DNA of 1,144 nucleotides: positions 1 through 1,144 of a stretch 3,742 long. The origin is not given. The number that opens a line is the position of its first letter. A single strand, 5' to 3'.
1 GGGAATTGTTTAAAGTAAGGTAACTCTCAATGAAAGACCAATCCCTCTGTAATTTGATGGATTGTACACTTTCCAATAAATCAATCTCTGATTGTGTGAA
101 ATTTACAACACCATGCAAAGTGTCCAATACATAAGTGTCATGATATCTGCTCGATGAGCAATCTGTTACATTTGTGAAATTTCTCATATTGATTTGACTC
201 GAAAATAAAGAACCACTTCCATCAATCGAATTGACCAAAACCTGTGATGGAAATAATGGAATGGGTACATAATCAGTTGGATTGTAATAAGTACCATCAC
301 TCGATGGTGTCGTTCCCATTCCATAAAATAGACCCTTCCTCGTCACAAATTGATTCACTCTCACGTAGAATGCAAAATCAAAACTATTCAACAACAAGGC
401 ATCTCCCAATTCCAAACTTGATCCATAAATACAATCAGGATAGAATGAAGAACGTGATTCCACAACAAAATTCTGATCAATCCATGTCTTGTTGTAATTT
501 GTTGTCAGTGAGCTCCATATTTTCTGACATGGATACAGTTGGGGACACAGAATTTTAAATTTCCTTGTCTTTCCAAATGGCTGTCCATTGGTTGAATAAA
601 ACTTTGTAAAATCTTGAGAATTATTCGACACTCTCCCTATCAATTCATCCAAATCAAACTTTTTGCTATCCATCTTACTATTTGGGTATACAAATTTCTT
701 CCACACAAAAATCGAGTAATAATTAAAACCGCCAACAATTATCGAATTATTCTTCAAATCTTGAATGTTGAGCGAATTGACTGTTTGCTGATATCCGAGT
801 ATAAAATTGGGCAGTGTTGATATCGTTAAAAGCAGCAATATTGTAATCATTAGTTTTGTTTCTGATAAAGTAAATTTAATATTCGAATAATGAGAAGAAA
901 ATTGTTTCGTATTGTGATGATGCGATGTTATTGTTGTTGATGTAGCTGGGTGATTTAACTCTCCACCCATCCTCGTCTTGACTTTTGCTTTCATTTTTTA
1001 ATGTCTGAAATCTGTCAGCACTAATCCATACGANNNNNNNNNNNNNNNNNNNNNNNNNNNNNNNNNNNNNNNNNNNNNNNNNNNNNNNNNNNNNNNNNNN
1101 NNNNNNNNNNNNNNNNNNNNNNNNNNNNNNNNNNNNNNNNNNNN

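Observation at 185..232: Hypervariable loop 1 with a 6-nt indel inside an otherwise ~97% identical domain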

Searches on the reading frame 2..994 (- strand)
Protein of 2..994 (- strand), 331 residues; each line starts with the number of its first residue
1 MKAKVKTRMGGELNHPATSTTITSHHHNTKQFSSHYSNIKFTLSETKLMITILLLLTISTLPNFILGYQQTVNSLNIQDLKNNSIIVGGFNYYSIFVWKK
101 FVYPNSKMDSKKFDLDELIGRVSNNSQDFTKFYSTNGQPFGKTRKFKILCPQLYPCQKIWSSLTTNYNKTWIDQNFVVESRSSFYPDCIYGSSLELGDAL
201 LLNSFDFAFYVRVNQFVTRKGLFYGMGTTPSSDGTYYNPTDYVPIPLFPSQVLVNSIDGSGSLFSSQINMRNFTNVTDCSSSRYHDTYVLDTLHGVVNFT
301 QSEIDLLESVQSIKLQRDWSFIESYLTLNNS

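Call 6: search_protein_families(library=pfam, proteins=[window:2-994:-], max_evalue=1)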
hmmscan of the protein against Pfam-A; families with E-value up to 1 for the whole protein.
seq(331 aa): 0 families

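Call 7: find_homologous_proteins(query=window:2-994:-)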
Query seq(331 aa): 919 candidates shared short words with the query, none scored E <= 0.001.

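Call 16: predict_structure(protein=window:2-994:-)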
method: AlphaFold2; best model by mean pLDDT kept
length: 331 residues; sequences in the alignment: 1
mean_pLDDT: 32.7   pTM: 0.23
mean pLDDT of the five models: 32.7, 28.0, 27.9, 23.4, 22.8
residues with pLDDT >= 90: 0; 70-90: 0; 50-70: 14; < 50: 317
segments of 3 or more residues with pLDDT < 50: 1-156, 179-331
pLDDT, mean of each block of 10 residues (from residue 1): 40 35 31 28 35 35 26 30 30 27 29 36 33 28 42 46 53 50 31 25 23 25 26 34 32 34 33 27 26 32 38 31 27 28
secondary structure, 60 per line:
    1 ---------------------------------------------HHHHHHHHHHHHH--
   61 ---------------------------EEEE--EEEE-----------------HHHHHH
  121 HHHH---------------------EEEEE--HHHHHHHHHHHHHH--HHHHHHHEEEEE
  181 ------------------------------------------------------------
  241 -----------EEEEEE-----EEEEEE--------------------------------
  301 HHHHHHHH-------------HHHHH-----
elements in order: H46-58 E88-91 E94-97 H115-124 E146-150 H153-166 H169-175 E176-180 E252-257 E263-268 H301-308 H322-326

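Call 18: search_solved_structures(query=window:2-994:-, max_evalue=10)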
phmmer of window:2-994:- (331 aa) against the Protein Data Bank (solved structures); distinct sequences matched with E-value up to 10: 1.
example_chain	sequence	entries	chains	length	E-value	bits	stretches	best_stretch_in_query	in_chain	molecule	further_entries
9egp_A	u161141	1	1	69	0.41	13.5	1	40-93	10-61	Geopilin domain 1 protein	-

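Call 20: search_protein_representatives(protein=window:2-994:-)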
Query: 331 residues. Proteins with E-value up to 0.001 (for the whole library): 9; up to 1e-10: 2; up to 1e-30: 1. The best 9 are listed.
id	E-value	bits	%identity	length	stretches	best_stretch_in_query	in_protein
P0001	1.5e-156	537.3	94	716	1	77-331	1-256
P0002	2.4e-25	106.3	42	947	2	72-255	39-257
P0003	2.6e-07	47.0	36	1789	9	259-309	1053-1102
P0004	4.8e-07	46.1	27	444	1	48-327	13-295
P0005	8.5e-06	42.0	32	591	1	187-328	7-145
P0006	9.1e-06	41.9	36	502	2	182-326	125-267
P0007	2.5e-05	40.5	68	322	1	185-224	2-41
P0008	1.1e-04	38.3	35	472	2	188-326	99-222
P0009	1.1e-04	38.3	29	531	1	83-319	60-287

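Call 22: list_cluster_members(proteins=[P0001, P0002, P0004, P0005, P0006, P0007, P0008, P0009])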
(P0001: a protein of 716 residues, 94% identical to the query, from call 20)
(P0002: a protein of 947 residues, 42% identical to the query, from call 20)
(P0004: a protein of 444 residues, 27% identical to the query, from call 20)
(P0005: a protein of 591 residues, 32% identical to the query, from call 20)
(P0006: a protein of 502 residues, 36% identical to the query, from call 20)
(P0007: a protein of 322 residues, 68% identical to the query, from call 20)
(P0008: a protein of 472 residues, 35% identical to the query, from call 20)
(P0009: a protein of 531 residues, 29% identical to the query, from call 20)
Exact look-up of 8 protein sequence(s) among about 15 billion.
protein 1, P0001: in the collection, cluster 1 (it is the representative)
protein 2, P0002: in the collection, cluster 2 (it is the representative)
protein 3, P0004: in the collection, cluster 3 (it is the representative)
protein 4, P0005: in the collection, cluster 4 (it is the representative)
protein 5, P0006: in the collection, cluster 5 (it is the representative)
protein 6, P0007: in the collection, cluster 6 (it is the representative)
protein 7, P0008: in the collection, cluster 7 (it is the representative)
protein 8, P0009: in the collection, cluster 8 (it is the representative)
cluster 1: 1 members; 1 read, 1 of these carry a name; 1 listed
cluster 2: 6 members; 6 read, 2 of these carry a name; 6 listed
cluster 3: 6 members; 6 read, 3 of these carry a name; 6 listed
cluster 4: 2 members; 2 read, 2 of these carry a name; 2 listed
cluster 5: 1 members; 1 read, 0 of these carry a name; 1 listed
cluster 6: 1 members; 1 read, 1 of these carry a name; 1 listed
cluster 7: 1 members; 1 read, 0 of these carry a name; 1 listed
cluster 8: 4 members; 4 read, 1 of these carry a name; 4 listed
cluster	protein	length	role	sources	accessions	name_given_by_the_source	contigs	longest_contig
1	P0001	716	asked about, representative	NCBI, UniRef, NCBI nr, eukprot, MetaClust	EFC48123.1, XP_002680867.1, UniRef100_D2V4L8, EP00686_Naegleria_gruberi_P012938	predicted protein [Naegleria gruberi] | Predicted protein n=1 Tax=Naegleria gruberi TaxID=5762 RepID=D2V4L8_NAEGR | uncharacterized protein NAEGRDRAFT_63837 [Naegleria gruberi]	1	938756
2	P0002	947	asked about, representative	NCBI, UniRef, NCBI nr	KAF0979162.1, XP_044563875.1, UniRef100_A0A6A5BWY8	hypothetical protein FDP41_001505 [Naegleria fowleri] | RGS domain-containing protein n=1 Tax=Naegleria fowleri TaxID=5763 RepID=A0A6A5BWY8_NAEFO | uncharacterized protein FDP41_001505 [Naegleria fowleri]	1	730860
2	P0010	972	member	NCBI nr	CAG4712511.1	unnamed protein product [Naegleria fowleri]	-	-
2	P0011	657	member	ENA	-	-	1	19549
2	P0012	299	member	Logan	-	-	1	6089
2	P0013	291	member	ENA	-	-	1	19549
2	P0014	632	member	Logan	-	-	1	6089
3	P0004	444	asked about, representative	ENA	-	-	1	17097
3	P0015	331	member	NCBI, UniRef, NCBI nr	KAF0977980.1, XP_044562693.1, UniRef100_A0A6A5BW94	hypothetical protein FDP41_003302 [Naegleria fowleri] | RGS domain-containing protein n=1 Tax=Naegleria fowleri TaxID=5763 RepID=A0A6A5BW94_NAEFO | uncharacterized protein FDP41_003302 [Naegleria fowleri]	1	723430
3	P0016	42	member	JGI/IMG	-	hypothetical protein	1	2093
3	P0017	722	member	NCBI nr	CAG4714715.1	unnamed protein product [Naegleria fowleri]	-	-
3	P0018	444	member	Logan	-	-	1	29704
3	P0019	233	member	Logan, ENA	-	-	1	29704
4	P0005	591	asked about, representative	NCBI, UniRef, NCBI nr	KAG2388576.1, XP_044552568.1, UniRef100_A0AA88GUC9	hypothetical protein C9374_000015 [Naegleria lovaniensis] | RGS domain-containing protein n=1 Tax=Naegleria lovaniensis TaxID=51637 ... | uncharacterized protein C9374_000015 [Naegleria lovaniensis]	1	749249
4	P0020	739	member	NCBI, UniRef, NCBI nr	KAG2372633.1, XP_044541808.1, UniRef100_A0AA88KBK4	hypothetical protein C9374_013697 [Naegleria lovaniensis] | RGS domain-containing protein n=1 Tax=Naegleria lovaniensis TaxID=51637 ... | uncharacterized protein C9374_013697 [Naegleria lovaniensis]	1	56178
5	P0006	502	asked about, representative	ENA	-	-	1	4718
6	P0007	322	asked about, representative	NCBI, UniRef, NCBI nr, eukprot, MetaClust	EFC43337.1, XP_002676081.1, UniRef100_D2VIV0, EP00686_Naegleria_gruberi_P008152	predicted protein [Naegleria gruberi] | Predicted protein n=1 Tax=Naegleria gruberi TaxID=5762 RepID=D2VIV0_NAEGR | uncharacterized protein NAEGRDRAFT_49902 [Naegleria gruberi]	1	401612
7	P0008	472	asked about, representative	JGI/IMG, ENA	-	-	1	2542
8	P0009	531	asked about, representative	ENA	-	-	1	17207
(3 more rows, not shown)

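Call 23: search_protein_families(library=pfam, proteins=[P0001, P0002, P0004, P0005, P0006, P0007, P0008, P0009], max_evalue=0.01)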
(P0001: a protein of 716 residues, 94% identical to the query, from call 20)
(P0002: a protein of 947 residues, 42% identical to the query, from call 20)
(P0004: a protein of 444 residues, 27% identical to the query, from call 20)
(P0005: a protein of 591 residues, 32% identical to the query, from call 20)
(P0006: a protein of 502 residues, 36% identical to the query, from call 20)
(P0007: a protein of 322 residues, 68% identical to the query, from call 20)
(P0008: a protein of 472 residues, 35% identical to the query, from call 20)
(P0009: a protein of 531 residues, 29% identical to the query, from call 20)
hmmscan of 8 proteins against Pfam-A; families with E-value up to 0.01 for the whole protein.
P0001 (716 aa): 1 family
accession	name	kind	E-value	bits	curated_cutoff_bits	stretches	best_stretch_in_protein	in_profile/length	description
PF00615.24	RGS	-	0.00039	21.2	23.9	1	561-649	2-89/117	Regulator of G protein signaling domain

P0002 (947 aa): 0 families

P0004 (444 aa): 0 families

P0005 (591 aa): 1 family
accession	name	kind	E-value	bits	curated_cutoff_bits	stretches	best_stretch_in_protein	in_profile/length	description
PF00615.24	RGS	-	8.9e-05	23.3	23.9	1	458-552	2-90/117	Regulator of G protein signaling domain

P0006 (502 aa): 0 families

P0007 (322 aa): 0 families

P0008 (472 aa): 0 families

P0009 (531 aa): 0 families

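Call 24: find_encoding_contigs(protein=P0001, flank=10000, max_places=6)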
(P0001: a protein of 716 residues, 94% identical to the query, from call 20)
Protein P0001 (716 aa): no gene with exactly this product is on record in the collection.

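Call 27: find_homologous_proteins(query=P0001)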
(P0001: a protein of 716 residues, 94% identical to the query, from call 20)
Query P0001 (716 aa): 2 proteins with E <= 0.001 among 8000 candidates.
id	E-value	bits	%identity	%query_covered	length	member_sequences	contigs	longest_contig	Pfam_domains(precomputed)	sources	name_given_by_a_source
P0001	0.0e+0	1620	100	100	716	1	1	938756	-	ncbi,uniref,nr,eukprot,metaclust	ncbi:predicted protein [Naegleria gruberi]|uniref:Predicted protein n=1 Tax=Naegleria gruberi TaxID=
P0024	1.3e-223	763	49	98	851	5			-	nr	nr:unnamed protein product [Naegleria fowleri]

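Call 40: predict_structure(alignment_id=A3)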
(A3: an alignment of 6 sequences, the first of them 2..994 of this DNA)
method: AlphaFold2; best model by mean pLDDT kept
length: 331 residues; sequences in the alignment: 6
mean_pLDDT: 37.1   pTM: 0.34
mean pLDDT of the five models: 37.1, 33.6, 33.3, 32.9, 31.1
residues with pLDDT >= 90: 0; 70-90: 1; 50-70: 74; < 50: 256
segments of 3 or more residues with pLDDT < 50: 1-47, 54-95, 129-143, 151-155, 181-239, 247-331
pLDDT, mean of each block of 10 residues (from residue 1): 23 22 22 26 47 43 23 26 29 47 55 61 54 38 49 48 59 61 33 27 27 26 28 36 48 32 29 34 34 34 42 33 31 27
secondary structure, 60 per line:
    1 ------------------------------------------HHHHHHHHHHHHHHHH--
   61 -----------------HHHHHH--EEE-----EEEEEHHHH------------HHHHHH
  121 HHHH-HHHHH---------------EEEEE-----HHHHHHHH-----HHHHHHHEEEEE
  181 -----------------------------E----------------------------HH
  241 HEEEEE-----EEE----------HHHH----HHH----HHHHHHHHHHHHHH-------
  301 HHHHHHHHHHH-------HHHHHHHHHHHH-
elements in order: H43-58 H78-83 E86-88 E94-98 H99-102 H115-124 H126-130 E146-150 H156-163 H169-175 E176-180 E242-246 E252-254 H265-268 H280-293 H301-311 H319-330

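Call 41: search_solved_structures(query=A1, max_evalue=1)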
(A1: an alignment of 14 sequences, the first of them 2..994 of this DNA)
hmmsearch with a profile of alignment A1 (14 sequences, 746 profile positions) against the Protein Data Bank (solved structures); distinct sequences matched with E-value up to 1: 20.
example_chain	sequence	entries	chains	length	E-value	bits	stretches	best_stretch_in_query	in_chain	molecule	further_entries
2crp_A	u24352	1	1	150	0.00072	21.4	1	604-687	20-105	Regulator of G-protein signaling 5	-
6am3_X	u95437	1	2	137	0.0054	18.5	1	613-688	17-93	Regulator of G-protein signaling 17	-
1zv4_X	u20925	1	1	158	0.0084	17.8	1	611-688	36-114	Regulator of G-protein signaling 17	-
2v4z_B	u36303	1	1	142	0.0087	17.8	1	610-692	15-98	REGULATOR OF G-PROTEIN SIGNALING 2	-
2dlv_A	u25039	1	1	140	0.015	17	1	610-691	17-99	Regulator of G-protein signaling 18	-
2ihd_A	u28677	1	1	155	0.017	16.8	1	593-690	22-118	Regulator of G-protein signaling 8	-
2jm5_A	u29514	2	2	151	0.023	16.4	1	610-691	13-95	Regulator of G-protein signaling 18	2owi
4igu_A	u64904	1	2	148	0.029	16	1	610-687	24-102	CG5036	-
5do9_B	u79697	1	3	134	0.033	15.9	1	606-690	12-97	Regulator of G-protein signaling 8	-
2ode_B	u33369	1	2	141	0.037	15.7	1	606-691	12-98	Regulator of G-protein signaling 8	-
2bv1_A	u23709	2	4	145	0.059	15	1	606-689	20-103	REGULATOR OF G-PROTEIN SIGNALLING 1 | Regulator of G-protein signaling 1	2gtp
3c7k_B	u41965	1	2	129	0.06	15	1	613-683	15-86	Regulator of G-protein signaling 16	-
1ezt_A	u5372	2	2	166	0.063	14.9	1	609-685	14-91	REGULATOR OF G-PROTEIN SIGNALING 4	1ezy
3c7l_A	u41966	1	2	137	0.065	14.9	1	612-683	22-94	Regulator of G-protein signaling 16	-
2ik8_B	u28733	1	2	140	0.077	14.6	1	611-683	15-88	Regulator of G-protein signaling 16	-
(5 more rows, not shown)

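Call 47: find_encoding_contigs(protein=P0004, flank=10000, max_places=3)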
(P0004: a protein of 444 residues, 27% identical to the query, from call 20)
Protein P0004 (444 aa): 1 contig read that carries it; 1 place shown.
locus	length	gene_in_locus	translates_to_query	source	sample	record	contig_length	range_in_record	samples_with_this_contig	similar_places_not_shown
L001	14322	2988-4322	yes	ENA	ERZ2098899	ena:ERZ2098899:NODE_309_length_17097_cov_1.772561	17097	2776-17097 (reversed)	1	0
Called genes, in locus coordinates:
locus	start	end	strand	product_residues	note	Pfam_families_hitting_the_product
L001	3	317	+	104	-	?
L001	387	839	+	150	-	PF01435:Peptidase_M48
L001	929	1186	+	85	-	-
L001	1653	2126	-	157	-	PF15393:DUF4615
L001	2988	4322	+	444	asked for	-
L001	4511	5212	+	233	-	-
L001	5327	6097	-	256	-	PF01127:Sdh_cyt (faint)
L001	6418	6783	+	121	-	-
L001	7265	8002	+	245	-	PF13418:Beta-prop_TYW4 (faint), PF13854:Kelch_HCF (faint), PF13415:Beta-prop_FBX42, PF01344:Kelch_1 (faint), PF24981:Beta-prop_ATRN-LZTR1, PF24681:Kelch_KLHDC2_KLHL20_DRC7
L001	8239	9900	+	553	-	PF00566:RabGAP-TBC, PF23436:RabGap-TBC_2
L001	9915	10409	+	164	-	-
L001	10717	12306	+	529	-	PF00328:His_Phos_2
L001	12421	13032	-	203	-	-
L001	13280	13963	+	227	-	-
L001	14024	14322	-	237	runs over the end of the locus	-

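Call 48: find_encoding_contigs(protein=P0005, flank=10000, max_places=3)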
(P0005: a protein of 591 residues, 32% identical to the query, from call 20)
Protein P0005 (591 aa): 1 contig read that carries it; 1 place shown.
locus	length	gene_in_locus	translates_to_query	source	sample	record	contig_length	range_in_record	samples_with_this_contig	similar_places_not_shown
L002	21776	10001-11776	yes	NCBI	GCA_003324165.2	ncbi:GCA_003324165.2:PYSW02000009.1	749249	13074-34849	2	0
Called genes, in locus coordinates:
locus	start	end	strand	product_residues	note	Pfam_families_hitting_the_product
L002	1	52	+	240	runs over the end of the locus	PF08265:YL1_C (weak)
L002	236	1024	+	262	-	-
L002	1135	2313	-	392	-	-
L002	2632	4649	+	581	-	PF16491:Peptidase_M48_N, PF01435:Peptidase_M48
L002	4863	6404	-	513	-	-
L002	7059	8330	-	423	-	-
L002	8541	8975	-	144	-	PF15393:DUF4615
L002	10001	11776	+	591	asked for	-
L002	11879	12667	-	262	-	PF01127:Sdh_cyt (faint)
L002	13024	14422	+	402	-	PF24681:Kelch_KLHDC2_KLHL20_DRC7, PF13415:Beta-prop_FBX42, PF13854:Kelch_HCF (faint), PF24981:Beta-prop_ATRN-LZTR1, PF13418:Beta-prop_TYW4 (weak), PF13415:Beta-prop_FBX42, PF24681:Kelch_KLHDC2_KLHL20_DRC7, PF24981:Beta-prop_ATRN-LZTR1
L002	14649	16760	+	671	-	PF00566:RabGAP-TBC, PF23436:RabGap-TBC_2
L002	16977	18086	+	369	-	PF00092:VWA, PF13519:VWA_2, PF25106:VWA_4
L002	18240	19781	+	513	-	PF00328:His_Phos_2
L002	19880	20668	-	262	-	-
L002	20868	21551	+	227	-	-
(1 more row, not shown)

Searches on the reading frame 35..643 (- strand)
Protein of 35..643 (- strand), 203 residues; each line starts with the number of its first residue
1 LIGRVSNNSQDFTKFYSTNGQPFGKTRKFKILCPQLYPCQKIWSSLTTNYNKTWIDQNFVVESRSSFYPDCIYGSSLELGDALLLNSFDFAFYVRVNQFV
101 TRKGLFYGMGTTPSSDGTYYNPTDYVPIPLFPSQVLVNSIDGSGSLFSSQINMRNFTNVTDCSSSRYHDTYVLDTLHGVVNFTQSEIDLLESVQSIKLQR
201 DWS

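Call 17: find_related_loci(query=window:35-643:-, collection=viral_contigs)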
Query seq(203 aa) (203 aa) in viral_contigs; peptide patterns used: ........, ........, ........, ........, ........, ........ (x = any residue, [..] = any of these).
7 stretches matched a pattern, but none encodes a relative of the query by tblastn (E <= 1e-3).

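Call 19: find_related_loci(query=window:35-643:-, collection=metagenome_contigs)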
Query seq(203 aa) (203 aa) in metagenome_contigs; peptide patterns used: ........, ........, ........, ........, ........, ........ (x = any residue, [..] = any of these).
99 stretches matched a pattern, but none encodes a relative of the query by tblastn (E <= 1e-3).
